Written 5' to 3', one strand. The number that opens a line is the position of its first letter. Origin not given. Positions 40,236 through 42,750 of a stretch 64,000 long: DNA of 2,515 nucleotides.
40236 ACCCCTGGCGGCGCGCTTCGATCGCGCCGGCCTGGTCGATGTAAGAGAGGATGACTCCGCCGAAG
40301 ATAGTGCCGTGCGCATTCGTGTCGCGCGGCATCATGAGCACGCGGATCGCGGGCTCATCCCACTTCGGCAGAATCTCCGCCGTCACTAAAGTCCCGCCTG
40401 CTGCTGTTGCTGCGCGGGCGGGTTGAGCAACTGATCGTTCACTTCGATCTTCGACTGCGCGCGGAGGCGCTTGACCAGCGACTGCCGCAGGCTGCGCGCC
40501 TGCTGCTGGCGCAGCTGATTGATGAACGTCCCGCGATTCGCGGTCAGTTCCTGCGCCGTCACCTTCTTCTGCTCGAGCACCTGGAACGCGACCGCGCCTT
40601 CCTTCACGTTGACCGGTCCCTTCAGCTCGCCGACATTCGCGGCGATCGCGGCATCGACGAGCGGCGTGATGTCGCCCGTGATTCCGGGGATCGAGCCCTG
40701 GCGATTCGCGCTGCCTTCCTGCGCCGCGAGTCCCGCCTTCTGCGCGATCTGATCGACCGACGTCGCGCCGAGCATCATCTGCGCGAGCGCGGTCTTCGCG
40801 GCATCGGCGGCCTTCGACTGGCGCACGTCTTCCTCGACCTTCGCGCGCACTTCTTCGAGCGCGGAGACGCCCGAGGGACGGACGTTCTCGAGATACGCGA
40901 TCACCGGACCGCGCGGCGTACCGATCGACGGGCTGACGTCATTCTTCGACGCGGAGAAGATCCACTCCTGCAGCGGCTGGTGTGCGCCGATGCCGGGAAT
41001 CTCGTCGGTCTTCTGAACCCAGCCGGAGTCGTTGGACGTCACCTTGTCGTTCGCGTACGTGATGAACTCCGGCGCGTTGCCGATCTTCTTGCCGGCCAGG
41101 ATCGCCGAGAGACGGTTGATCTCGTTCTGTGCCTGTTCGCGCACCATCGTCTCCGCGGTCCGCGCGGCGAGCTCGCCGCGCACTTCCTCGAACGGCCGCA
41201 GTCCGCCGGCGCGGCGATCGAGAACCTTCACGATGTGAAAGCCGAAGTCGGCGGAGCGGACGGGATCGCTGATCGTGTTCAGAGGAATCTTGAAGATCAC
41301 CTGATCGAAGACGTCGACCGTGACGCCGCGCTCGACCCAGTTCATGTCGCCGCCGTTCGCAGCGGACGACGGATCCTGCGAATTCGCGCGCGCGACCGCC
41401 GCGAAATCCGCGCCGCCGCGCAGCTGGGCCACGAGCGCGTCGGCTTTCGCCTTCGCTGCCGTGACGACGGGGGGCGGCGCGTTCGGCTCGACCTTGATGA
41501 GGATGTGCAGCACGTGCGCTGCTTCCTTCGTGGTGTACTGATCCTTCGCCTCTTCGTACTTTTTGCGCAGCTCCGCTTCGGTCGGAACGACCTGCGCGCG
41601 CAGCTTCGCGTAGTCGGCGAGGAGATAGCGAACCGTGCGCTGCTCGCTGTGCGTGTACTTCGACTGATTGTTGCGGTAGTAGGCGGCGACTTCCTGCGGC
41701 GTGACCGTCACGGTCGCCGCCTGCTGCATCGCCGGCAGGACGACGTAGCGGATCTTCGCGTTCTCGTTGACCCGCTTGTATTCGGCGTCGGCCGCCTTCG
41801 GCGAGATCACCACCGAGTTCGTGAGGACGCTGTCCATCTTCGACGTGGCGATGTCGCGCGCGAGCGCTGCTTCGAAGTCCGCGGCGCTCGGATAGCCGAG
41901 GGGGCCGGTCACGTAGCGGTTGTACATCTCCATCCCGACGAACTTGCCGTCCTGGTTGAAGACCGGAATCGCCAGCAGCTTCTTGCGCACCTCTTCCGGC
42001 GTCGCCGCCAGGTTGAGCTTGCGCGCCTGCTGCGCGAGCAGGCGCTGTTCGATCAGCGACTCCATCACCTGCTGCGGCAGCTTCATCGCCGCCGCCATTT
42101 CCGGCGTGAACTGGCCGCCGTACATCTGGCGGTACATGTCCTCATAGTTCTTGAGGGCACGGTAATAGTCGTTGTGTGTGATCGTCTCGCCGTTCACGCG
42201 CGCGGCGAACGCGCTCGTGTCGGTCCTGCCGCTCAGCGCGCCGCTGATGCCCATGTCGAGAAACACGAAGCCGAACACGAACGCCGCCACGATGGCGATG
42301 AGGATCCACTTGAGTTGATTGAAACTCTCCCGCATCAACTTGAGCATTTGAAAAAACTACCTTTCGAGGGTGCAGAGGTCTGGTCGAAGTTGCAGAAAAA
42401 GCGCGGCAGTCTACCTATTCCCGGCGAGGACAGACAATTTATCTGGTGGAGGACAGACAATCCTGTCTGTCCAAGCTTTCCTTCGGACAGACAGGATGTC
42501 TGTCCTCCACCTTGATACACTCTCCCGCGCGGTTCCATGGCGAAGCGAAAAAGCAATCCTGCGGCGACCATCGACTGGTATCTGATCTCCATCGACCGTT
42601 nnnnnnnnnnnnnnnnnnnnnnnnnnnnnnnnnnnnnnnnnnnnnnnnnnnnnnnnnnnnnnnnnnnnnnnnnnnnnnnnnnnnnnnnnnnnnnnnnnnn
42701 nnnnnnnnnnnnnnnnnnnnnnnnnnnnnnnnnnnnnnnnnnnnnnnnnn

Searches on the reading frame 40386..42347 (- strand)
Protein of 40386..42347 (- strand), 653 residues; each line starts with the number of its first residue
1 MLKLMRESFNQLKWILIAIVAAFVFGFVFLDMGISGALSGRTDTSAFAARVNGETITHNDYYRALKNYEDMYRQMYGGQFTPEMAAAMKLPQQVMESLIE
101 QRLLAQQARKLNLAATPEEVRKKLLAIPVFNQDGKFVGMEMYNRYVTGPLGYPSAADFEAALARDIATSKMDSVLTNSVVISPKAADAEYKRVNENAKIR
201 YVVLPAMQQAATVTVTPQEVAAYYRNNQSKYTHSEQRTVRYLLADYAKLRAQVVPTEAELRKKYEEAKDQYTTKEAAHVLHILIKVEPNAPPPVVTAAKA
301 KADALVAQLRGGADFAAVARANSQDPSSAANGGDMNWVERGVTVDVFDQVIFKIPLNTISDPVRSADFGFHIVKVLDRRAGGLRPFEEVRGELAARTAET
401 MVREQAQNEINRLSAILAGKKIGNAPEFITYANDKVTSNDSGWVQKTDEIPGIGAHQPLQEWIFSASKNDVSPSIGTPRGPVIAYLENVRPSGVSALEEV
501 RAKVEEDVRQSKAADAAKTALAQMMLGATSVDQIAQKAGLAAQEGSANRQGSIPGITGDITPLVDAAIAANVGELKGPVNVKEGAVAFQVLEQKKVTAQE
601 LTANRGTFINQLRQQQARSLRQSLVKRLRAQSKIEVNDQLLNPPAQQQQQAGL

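Call 6: search_protein_families(library=pfam, proteins=[window:40386-42347:-])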
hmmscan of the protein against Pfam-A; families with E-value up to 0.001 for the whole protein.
window:40386-42347:- (653 aa): 5 families
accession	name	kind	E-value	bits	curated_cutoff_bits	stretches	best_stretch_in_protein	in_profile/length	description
PF13624.11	SurA_N_3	-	1.9e-35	122.5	27.2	1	1-171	1-161/162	SurA-like N-terminal domain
PF13145.12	Rotamase_2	-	1.2e-29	104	27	2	255-390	1-120/121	PPIC-type PPIASE domain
PF13616.12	Rotamase_3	-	2.2e-28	99.6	22.5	1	269-379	11-116/116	PPIC-type PPIASE domain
PF00639.27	Rotamase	-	2.3e-28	99.4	21.7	1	281-376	1-96/97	PPIC-type PPIASE domain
PF13623.11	SurA_N_2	-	3.2e-24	85.9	28.5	1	13-136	8-136/145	SurA-like N-terminal domain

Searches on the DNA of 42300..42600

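Call 15: search_rna_families(source=window, start=42300, end=42600, threshold=evalue, max_evalue=10)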
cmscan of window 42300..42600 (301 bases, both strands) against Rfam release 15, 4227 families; matches with E-value up to 10: 8.
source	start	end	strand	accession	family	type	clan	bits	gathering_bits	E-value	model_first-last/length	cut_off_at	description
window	42438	42519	-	RF03781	mir-4524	Gene; miRNA;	-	34.7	68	4.7e-06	1-84/84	no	mir-4524 microRNA precursor family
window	42450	42508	+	RF03198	mir-7385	Gene; miRNA;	-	26.3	69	0.00088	1-62/62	no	mir-7385 microRNA precursor family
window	42438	42519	-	RF03629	mir-641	Gene; miRNA;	-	26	100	0.0061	1-98/98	no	mir-641 microRNA precursor family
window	42448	42506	-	RF03198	mir-7385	Gene; miRNA;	-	24.9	69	0.0022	1-62/62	no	mir-7385 microRNA precursor family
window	42438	42511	-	RF00762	mir-412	Gene; miRNA;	-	24.6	78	0.027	1-87/87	no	mir-412 microRNA precursor family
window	42445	42511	-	RF03255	mir-2188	Gene; miRNA;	-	23.4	60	0.014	1-78/78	no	mir-2188 microRNA precursor family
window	42466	42491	+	RF02262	MAT2A_C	Cis-reg;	-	13.5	47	6.4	1-52/52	no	MAT2A 3'UTR stem loop C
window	42326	42471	+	RF02160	PART1_2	Gene; lncRNA;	-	6.7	55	9.7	126-249/249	no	Prostate androgen-regulated transcript 1 conserved region 2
